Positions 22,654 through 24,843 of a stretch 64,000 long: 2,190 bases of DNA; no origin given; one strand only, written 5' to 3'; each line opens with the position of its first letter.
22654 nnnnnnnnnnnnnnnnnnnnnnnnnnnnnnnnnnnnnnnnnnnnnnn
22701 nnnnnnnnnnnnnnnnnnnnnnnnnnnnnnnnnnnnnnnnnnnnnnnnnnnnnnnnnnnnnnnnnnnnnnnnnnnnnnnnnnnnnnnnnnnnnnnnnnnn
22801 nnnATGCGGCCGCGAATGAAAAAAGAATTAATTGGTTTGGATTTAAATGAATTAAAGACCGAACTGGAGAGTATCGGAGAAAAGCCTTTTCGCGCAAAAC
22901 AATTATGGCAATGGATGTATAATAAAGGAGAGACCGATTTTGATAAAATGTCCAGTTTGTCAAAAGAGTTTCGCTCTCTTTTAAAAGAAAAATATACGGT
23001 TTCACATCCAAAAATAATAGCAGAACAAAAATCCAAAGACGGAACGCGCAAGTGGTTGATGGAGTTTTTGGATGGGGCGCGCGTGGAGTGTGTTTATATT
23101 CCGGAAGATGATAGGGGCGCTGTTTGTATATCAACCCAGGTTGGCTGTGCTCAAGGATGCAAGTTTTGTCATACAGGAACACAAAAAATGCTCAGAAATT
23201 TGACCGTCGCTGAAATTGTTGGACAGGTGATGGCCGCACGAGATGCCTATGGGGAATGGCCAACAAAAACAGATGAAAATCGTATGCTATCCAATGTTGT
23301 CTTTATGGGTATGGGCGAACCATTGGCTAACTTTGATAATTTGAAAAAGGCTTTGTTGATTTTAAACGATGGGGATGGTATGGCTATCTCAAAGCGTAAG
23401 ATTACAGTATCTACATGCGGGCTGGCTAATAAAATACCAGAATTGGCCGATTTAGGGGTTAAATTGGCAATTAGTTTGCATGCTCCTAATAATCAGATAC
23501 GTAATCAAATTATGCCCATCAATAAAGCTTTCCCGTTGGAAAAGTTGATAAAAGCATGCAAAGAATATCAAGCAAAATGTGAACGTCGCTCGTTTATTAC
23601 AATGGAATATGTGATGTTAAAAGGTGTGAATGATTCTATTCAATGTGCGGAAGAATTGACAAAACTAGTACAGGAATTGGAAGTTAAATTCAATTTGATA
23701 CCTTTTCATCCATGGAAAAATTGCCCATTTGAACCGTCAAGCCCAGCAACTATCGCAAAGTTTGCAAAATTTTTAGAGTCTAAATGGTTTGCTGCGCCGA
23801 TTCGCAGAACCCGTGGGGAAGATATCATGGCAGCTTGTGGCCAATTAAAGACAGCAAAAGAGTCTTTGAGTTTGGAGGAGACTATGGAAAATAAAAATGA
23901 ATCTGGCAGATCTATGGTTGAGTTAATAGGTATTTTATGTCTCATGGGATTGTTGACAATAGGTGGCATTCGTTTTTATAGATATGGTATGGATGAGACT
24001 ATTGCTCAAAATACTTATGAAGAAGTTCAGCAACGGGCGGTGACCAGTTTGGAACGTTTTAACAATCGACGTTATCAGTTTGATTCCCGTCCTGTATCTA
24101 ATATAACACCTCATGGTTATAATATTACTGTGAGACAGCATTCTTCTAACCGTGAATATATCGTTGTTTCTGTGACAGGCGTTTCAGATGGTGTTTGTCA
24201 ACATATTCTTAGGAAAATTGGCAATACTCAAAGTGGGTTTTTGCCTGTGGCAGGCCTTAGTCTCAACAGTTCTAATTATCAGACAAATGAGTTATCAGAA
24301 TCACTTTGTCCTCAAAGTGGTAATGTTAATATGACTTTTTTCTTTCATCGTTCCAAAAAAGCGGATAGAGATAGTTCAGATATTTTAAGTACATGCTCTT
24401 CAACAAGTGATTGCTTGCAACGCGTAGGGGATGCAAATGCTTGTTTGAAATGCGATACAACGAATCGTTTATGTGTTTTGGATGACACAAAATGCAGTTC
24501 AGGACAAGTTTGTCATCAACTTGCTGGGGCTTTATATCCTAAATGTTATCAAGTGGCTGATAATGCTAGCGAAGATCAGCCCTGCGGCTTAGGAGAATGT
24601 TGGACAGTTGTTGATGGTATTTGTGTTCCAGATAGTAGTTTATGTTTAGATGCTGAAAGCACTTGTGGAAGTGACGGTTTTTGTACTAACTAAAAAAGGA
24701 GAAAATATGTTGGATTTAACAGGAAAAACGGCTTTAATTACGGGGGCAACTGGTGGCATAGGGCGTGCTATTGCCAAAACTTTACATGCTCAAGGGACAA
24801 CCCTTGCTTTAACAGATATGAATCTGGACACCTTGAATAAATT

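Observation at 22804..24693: rlmN reading frame runs without a stop codon into a Cys-rich prepilin-like gene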

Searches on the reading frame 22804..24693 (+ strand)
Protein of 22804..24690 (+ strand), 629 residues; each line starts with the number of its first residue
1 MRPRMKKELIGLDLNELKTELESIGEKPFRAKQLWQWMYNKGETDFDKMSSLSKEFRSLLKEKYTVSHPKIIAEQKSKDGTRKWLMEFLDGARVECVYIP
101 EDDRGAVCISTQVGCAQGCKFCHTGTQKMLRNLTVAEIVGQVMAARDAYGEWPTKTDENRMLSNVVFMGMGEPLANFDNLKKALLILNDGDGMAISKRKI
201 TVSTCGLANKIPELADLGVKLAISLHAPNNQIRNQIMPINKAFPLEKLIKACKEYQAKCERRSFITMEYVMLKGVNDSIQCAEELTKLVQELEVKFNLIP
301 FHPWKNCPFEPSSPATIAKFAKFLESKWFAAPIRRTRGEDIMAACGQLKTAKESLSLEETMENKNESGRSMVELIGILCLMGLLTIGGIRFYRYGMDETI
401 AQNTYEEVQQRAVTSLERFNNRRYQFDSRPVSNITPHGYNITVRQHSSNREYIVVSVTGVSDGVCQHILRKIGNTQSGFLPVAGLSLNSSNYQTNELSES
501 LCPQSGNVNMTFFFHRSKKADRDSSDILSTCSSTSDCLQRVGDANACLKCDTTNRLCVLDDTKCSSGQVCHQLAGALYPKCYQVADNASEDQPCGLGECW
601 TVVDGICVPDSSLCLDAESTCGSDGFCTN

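Call 3: search_protein_families(library=pfam, proteins=[window:22804-24690:+], max_evalue=0.1)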
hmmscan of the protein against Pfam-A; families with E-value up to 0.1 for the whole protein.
window:22804-24690:+ (629 aa): 4 families
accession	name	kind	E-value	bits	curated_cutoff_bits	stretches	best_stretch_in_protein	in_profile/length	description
PF21016.3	RlmN_N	-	5.4e-19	68.1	24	1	8-65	2-59/60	Ribosomal RNA large subunit methyltransferase N-terminal domain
PF04055.27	Radical_SAM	-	3.4e-16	60.3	29.5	1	109-278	1-157/166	Radical SAM superfamily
PF22175.2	Ogg-HhH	-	0.02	14.9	27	0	387-475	37-126/173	8-oxoguanine DNA glycosylase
PF19238.5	Radical_SAM_2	-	0.065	13.4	26.7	1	221-290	80-143/151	Radical SAM-like domain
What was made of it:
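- On RlmN (TIGR00048 / PF21016 + PF04055): RlmN_N and Radical_SAM Pfam domains also match (call 3).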

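Call 4: search_protein_families(library=ncbifam, proteins=[window:22804-24690:+], max_evalue=0.1)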
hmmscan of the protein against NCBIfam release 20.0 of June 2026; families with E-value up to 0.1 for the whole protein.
window:22804-24690:+ (629 aa): 14 families
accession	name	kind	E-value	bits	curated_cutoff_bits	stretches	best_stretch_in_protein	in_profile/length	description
TIGR00048.1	rRNA_mod_RlmN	equivalog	5.3e-126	420.3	290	1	4-354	4-348/355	dual-specificity RNA methyltransferase RlmN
NF008396.0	PRK11194.1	equivalog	1.1e-108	363.5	633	1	5-349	11-354/379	dual-specificity RNA methyltransferase RlmN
NF011031.0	PRK14461.1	equivalog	1e-79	268.3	601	1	6-355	7-367/372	ribosomal RNA large subunit methyltransferase N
NF000424.4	CfrAB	exception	6.7e-62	209.8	530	1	17-349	7-337/338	Cfr family 23S rRNA (adenine(2503)-C(8))-methyltransferase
NF011024.0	PRK14453.1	equivalog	3.2e-61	207.5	468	1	17-352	11-344/348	23S rRNA (adenine(2503)-C(8))-methyltransferase Cfr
TIGR04432.1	rSAM_Cfr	equivalog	1.5e-59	202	550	1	16-349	8-339/341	Cfr family 23S rRNA (adenine(2503)-C(8))-methyltransferase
NF011040.0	PRK14470.1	equivalog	1e-56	192.9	441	1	12-351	4-334/338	ribosomal RNA large subunit methyltransferase N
NF011034.0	PRK14464.1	equivalog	3.4e-50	170.8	422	1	14-361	3-339/348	RNA methyltransferase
TIGR04038.1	tatD_link_rSAM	subfamily_domain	9.8e-08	32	129.7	1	114-276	17-171/192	TatD family nuclease-associated radical SAM protein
TIGR04100.1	rSAM_pair_X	hypoth_equivalog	0.00042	19.9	262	1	160-267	60-169/197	TIGR04100 family radical SAM protein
TIGR04043.1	rSAM_MSMEG_0568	hypoth_equivalog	0.0051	15.8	303.7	1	214-347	212-343/354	MSMEG_0568 family radical SAM protein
TIGR04470.1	rSAM_mob_pairB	equivalog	0.014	14.8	410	1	105-268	18-175/285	radical SAM mobile pair protein B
NF002305.0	PRK01229.1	equivalog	0.014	14.8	183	1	386-475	54-144/210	N-glycosylase/DNA lyase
NF008356.0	PRK11145.1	equivalog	0.058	12.7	375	0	254-303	155-204/246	pyruvate formate lyase 1-activating protein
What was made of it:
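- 22816..23865 (+): RlmN-homologous part. It contains the radical-SAM CX3CX2C motif (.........), the upstream Cys in AVCISTQ and the C-terminal Cys in MAACGQL. TIGR00048 scores 420 bits (cutoff 290) over residues 4-354 of the 629-aa ORF; Pfam RlmN_N and Radical_SAM also match (calls 3, 4).
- On RlmN (TIGR00048 / PF21016 + PF04055): 420.3 bits against a cutoff of 290, model positions 4-348 of 355 (call 4).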

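Call 23: find_encoding_contigs(protein=window:22816-24693:+, flank=3000, max_places=5)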
Protein window:22816-24693:+ (625 aa): 10 contigs read that carry it; 5 places shown.
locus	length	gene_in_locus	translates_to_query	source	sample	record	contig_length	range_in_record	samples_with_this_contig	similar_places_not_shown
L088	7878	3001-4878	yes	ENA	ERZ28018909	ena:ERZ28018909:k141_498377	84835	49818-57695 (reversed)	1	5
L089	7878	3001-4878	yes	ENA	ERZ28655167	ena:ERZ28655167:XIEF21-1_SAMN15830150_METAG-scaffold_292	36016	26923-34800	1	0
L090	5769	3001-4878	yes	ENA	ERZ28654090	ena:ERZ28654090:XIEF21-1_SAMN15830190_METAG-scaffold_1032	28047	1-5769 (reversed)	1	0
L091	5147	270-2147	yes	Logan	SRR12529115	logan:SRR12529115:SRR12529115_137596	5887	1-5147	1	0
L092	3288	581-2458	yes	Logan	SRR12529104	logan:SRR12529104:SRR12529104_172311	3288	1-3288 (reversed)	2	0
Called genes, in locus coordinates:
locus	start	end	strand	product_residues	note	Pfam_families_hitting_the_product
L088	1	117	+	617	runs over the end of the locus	PF00890:FAD_binding_2 (faint), PF01134:GIDA, PF12831:FAD_oxidored (weak), PF21680:GIDA_C_1st, PF13932:SAM_GIDA_C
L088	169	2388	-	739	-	PF00521:DNA_topoisoIV, PF03989:DNA_gyraseA_C (faint)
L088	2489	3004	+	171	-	PF06776:IalB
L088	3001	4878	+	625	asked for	PF21016:RlmN_N, PF04055:Radical_SAM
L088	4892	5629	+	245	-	PF00106:adh_short, PF08659:KR, PF01370:Epimerase (weak), PF13460:NAD_binding_10 (weak), PF13561:adh_short_C2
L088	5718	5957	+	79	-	PF00550:PP-binding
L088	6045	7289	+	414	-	PF00109:ketoacyl-synt, PF02801:Ketoacyl-synt_C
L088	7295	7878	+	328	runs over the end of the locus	PF02618:YceG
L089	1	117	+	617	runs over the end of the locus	PF00890:FAD_binding_2 (faint), PF01134:GIDA, PF12831:FAD_oxidored (weak), PF21680:GIDA_C_1st, PF13932:SAM_GIDA_C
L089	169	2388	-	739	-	PF00521:DNA_topoisoIV, PF03989:DNA_gyraseA_C (faint)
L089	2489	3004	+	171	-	PF06776:IalB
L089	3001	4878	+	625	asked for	PF21016:RlmN_N, PF04055:Radical_SAM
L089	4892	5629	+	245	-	PF00106:adh_short, PF08659:KR, PF01370:Epimerase (weak), PF13460:NAD_binding_10 (weak), PF13561:adh_short_C2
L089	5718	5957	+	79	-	PF00550:PP-binding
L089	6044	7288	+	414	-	PF00109:ketoacyl-synt, PF02801:Ketoacyl-synt_C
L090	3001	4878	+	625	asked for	PF21016:RlmN_N, PF04055:Radical_SAM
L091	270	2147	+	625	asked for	PF21016:RlmN_N, PF04055:Radical_SAM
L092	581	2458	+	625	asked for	PF21016:RlmN_N, PF04055:Radical_SAM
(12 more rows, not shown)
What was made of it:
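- The encoding-contig look-up read 10 (call 23).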

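Call 49: find_homologous_proteins(query=window:22816-24690:+, max_evalue=1e-100)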
Query window:22816-24690:+ (625 aa): 4239 proteins with E <= 1e-100 among 8000 candidates; the best 120 are listed.
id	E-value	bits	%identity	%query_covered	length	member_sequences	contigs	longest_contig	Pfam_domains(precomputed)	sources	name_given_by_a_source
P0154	4.5e-217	740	91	56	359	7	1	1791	PF04055.28,PF21016.4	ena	-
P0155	8.7e-208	710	87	57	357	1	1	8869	PF04055.28,PF21016.4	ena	-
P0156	3.4e-207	708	87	56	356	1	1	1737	PF04055.28,PF21016.4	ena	-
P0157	3.1e-206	705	87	56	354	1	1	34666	PF04055.28,PF21016.4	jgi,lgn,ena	-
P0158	2.5e-186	639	78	56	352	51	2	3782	PF04055.28,PF21016.4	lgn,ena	-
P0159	7.2e-185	634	78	55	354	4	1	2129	PF04055.28,PF21016.4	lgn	-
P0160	1.4e-181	623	78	55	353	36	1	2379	PF04055.28,PF21016.4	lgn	-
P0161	2.7e-181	622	78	56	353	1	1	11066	PF04055.28,PF21016.4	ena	-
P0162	3.8e-180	618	77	56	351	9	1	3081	PF04055.28,PF21016.4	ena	-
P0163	9.0e-180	617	77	56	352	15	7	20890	PF04055.28,PF21016.4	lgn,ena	-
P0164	2.9e-179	616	76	56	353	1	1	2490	PF04055.28,PF21016.4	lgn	-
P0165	3.2e-179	615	76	56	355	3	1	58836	PF04055.28,PF21016.4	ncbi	-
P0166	4.6e-179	615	76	55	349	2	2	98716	PF04055.28,PF21016.4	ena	-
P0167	5.1e-179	615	77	56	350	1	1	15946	PF04055.28,PF21016.4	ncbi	-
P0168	2.5e-177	609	76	56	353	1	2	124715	PF04055.28,PF21016.4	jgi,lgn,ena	-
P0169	4.0e-177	608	76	55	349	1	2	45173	PF04055.28,PF21016.4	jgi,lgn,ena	-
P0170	3.9e-176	605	75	56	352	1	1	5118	PF04055.28,PF21016.4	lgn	-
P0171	6.1e-176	605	76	56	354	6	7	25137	PF04055.28,PF21016.4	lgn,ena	-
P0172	1.1e-174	600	75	56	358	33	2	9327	PF04055.28,PF21016.4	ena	-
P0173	2.1e-174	599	75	56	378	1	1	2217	PF04055.28,PF21016.4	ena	-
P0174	2.2e-174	599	76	55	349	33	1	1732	PF04055.28,PF21016.4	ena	-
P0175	3.2e-174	599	74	56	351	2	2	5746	PF04055.28,PF21016.4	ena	-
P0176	3.9e-174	599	74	56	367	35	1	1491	PF04055.28,PF21016.4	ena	-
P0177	4.8e-174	598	73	56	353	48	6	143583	PF04055.28,PF21016.4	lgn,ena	-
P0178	1.2e-173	597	75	56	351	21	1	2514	PF04055.28,PF21016.4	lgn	-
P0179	4.3e-173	595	74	56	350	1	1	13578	PF04055.28,PF21016.4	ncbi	-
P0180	8.4e-173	594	74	56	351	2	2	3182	PF04055.28,PF21016.4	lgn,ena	-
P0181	1.8e-172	593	74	56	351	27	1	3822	PF04055.28,PF21016.4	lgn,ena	-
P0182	3.6e-172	592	74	56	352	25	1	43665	PF04055.28,PF21016.4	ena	-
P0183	1.1e-171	590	74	56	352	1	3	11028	PF04055.28,PF21016.4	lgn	-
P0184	2.1e-171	590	72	56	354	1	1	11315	PF04055.28,PF21016.4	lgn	-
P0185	2.3e-171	589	74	55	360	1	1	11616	PF04055.28,PF21016.4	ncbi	-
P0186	2.7e-171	589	74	55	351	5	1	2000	PF04055.28,PF21016.4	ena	-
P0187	5.0e-171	588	73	56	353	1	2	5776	PF04055.28,PF21016.4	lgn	-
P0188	5.8e-171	588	74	56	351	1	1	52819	PF04055.28,PF21016.4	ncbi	-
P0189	8.0e-171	588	74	56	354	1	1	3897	PF04055.28,PF21016.4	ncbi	-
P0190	2.0e-170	586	73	55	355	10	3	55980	PF04055.28,PF21016.4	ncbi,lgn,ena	-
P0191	2.2e-170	586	72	56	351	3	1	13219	PF04055.28,PF21016.4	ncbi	-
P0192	6.7e-170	585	73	56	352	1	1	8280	PF04055.28,PF21016.4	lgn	-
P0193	7.0e-170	585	73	56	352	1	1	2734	PF04055.28,PF21016.4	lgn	-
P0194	1.7e-169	583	73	55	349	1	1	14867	PF04055.28,PF21016.4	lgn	-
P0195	3.9e-169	582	73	56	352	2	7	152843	PF04055.28,PF21016.4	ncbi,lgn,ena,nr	ncbi:MAG: 23S rRNA (adenine(2503)-C(2))-methyltransferase RlmN [Alphaproteobacteria bacterium]|nr:23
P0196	1.3e-168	580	74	55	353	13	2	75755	PF04055.28,PF21016.4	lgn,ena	-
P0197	2.4e-168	579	71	56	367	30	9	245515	PF04055.28,PF21016.4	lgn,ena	-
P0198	2.9e-168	579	72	57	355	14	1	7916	PF04055.28,PF21016.4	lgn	-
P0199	4.6e-168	579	73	56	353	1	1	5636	PF04055.28,PF21016.4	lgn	-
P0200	4.7e-168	578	73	55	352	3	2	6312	PF04055.28,PF21016.4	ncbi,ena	-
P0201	9.3e-168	578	73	55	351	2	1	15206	PF04055.28,PF21016.4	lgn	-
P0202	1.3e-167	577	71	56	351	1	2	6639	PF04055.28,PF21016.4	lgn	-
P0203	1.9e-167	576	72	56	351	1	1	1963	PF04055.28,PF21016.4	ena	-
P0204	3.8e-167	575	72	56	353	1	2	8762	PF04055.28,PF21016.4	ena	-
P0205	4.6e-167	575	73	55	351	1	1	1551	PF04055.28,PF21016.4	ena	-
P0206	6.3e-167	575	73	55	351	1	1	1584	PF04055.28,PF21016.4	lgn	-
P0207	8.7e-167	574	73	55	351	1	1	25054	PF04055.28,PF21016.4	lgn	-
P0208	8.7e-167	574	73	55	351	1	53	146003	PF04055.28,PF21016.4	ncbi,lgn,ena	-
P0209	1.2e-166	574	73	55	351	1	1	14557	PF04055.28,PF21016.4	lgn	-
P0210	1.2e-166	574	73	55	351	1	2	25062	PF04055.28,PF21016.4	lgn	-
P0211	1.6e-166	573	73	55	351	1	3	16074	PF04055.28,PF21016.4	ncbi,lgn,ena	-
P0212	1.6e-166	573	72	55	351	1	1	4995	PF04055.28,PF21016.4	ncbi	-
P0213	2.0e-166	573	71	56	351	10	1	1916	PF04055.28,PF21016.4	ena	-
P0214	2.3e-166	573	72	55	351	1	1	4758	PF04055.28,PF21016.4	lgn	-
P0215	3.1e-166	572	72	55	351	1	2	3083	PF04055.28,PF21016.4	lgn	-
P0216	4.3e-166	572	72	55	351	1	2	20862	PF04055.28,PF21016.4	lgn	-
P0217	5.4e-166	572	72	55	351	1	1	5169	PF04055.28,PF21016.4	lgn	-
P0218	5.9e-166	572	72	55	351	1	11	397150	PF04055.28,PF21016.4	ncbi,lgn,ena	-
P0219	8.5e-166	571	72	55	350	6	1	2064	PF04055.28,PF21016.4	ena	-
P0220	1.1e-165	571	70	56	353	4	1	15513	PF04055.28,PF21016.4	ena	-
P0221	1.1e-165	571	72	55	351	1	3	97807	PF04055.28,PF21016.4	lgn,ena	-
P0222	1.2e-165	571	71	55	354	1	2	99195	PF04055.28,PF21016.4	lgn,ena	-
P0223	1.4e-165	570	72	56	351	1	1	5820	PF04055.28,PF21016.4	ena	-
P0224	2.1e-165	570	72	55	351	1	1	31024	PF04055.28,PF21016.4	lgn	-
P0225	4.8e-165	569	72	55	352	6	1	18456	PF04055.28,PF21016.4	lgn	-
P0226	8.2e-165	568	71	56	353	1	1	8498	PF04055.28,PF21016.4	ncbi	-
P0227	1.1e-164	567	70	56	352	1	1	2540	PF04055.28,PF21016.4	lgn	-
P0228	2.0e-164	566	72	55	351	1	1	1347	PF04055.28,PF21016.4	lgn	-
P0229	2.7e-164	566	70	56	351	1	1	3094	PF04055.28,PF21016.4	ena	-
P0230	5.9e-164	565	71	56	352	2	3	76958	PF04055.28,PF21016.4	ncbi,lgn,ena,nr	ncbi:MAG: 23S rRNA (adenine(2503)-C(2))-methyltransferase RlmN [Alphaproteobacteria bacterium]|nr:23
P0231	4.8e-163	562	70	55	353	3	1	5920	PF04055.28,PF21016.4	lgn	-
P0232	7.2e-163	561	71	56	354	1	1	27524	PF04055.28,PF21016.4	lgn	-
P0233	7.8e-162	558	69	56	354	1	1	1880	PF04055.28,PF21016.4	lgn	-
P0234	3.6e-161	556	71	55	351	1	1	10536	PF04055.28,PF21016.4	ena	-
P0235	4.4e-161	555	68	55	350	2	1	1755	PF04055.28,PF21016.4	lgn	-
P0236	9.3e-161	554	69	56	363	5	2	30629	PF04055.28,PF21016.4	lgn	-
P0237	3.1e-160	553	69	56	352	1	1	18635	PF04055.28,PF21016.4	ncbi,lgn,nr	ncbi:MAG: 23S rRNA (adenine(2503)-C(2))-methyltransferase RlmN [Pseudomonadota bacterium]|nr:23S rRN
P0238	4.7e-160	552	70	56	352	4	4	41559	PF04055.28,PF21016.4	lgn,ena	-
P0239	9.7e-160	551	68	55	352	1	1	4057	PF04055.28,PF21016.4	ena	-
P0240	6.1e-159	548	69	55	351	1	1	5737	PF04055.28,PF21016.4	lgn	-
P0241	3.2e-158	546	68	56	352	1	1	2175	PF04055.28,PF21016.4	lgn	-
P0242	3.5e-158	546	68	55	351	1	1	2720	PF04055.28,PF21016.4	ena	-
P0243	3.7e-158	546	68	57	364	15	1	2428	PF04055.28,PF21016.4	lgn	-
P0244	1.3e-157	544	68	55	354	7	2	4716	PF04055.28,PF21016.4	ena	-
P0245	1.6e-157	544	68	56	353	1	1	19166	PF04055.28,PF21016.4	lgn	-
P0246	7.6e-157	541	69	55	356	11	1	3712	PF04055.28,PF21016.4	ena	-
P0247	1.5e-156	541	69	55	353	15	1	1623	PF04055.28,PF21016.4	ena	-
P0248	2.0e-156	540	67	56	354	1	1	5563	PF04055.28,PF21016.4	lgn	-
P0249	2.1e-156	540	68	55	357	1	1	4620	PF04055.28,PF21016.4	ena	-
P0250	3.5e-156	539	68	55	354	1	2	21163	PF04055.28,PF21016.4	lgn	-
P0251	1.2e-155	537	69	55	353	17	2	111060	PF04055.28,PF21016.4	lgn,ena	-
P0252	3.1e-155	536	69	56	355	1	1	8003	PF04055.28,PF21016.4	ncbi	-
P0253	3.2e-155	536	68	55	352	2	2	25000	PF04055.28,PF21016.4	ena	-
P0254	4.4e-155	536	67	55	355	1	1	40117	PF04055.28,PF21016.4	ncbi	-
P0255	9.0e-155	535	68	55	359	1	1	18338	PF04055.28,PF21016.4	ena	-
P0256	1.2e-154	534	67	56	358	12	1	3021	PF04055.28,PF21016.4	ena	-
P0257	1.4e-154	534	67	55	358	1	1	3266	PF04055.28,PF21016.4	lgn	-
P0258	1.7e-154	534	67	55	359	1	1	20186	PF04055.28,PF21016.4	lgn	-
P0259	1.7e-154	534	67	55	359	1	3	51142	PF04055.28,PF21016.4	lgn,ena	-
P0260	1.7e-154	534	67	55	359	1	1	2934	PF04055.28,PF21016.4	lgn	-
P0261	1.7e-154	534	67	55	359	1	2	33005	PF04055.28,PF21016.4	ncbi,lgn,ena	-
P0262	2.3e-154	533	67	55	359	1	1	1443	PF04055.28,PF21016.4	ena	-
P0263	3.3e-154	533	68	55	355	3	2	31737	PF04055.28,PF21016.4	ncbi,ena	-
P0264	3.6e-154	533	68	55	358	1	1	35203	PF04055.28,PF21016.4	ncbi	-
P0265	4.7e-154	532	66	55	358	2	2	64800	PF04055.28,PF21016.4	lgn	-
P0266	6.1e-154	532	67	55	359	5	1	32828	PF04055.28,PF21016.4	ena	-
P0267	6.1e-154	532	67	55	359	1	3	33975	PF04055.28,PF21016.4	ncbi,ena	-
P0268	6.2e-154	532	67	55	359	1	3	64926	PF04055.28,PF21016.4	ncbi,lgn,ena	-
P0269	6.2e-154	532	67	55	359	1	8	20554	PF04055.28,PF21016.4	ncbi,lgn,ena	-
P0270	6.5e-154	532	67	56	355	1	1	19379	PF04055.28,PF21016.4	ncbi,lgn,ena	-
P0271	8.4e-154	531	67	55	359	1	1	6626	PF04055.28,PF21016.4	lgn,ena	-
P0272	8.5e-154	531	67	55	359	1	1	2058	PF04055.28,PF21016.4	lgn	-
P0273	1.0e-153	531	67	55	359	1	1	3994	PF04055.28,PF21016.4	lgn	-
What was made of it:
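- The 120 closest RlmN clusters are 349-378 aa (call 49).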

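Call 50: find_encoding_contigs(protein=P0154, flank=3000, max_places=4)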
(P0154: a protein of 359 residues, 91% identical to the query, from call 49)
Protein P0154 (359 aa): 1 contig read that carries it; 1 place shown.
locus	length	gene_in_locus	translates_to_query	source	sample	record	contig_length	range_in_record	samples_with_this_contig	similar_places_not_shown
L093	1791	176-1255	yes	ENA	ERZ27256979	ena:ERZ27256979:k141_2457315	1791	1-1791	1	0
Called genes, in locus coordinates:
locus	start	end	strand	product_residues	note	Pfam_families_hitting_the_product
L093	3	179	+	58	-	?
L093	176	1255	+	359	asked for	PF21016:RlmN_N, PF04055:Radical_SAM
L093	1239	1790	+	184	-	?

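Call 51: find_encoding_contigs(protein=P0157, flank=3000, max_places=3)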
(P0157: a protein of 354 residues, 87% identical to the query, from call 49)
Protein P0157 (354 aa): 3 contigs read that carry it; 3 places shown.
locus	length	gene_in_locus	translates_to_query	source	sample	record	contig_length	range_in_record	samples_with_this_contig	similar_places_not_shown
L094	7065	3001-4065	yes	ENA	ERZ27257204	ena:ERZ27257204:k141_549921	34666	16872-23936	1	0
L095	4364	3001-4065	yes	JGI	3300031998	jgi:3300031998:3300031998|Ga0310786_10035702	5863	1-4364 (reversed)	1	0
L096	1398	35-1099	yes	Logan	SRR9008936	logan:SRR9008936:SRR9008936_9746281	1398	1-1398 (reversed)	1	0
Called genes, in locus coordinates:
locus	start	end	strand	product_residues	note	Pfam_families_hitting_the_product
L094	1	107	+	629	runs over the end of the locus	PF00890:FAD_binding_2 (faint), PF01134:GIDA, PF03486:HI0933_like (faint), PF12831:FAD_oxidored, PF21680:GIDA_C_1st, PF13932:SAM_GIDA_C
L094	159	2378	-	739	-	PF00521:DNA_topoisoIV, PF03989:DNA_gyraseA_C (faint)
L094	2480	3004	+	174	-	PF06776:IalB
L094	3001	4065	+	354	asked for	PF21016:RlmN_N, PF04055:Radical_SAM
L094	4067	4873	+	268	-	-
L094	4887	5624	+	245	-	PF00106:adh_short, PF08659:KR, PF23441:SDR (faint), PF13460:NAD_binding_10 (faint), PF13561:adh_short_C2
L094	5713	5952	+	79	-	PF00550:PP-binding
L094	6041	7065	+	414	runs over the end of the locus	PF00109:ketoacyl-synt, PF02801:Ketoacyl-synt_C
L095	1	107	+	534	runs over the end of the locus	?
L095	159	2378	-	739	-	PF00521:DNA_topoisoIV, PF03989:DNA_gyraseA_C (faint)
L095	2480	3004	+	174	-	PF06776:IalB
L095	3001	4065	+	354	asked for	PF21016:RlmN_N, PF04055:Radical_SAM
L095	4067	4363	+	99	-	?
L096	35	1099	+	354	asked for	PF21016:RlmN_N, PF04055:Radical_SAM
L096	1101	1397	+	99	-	?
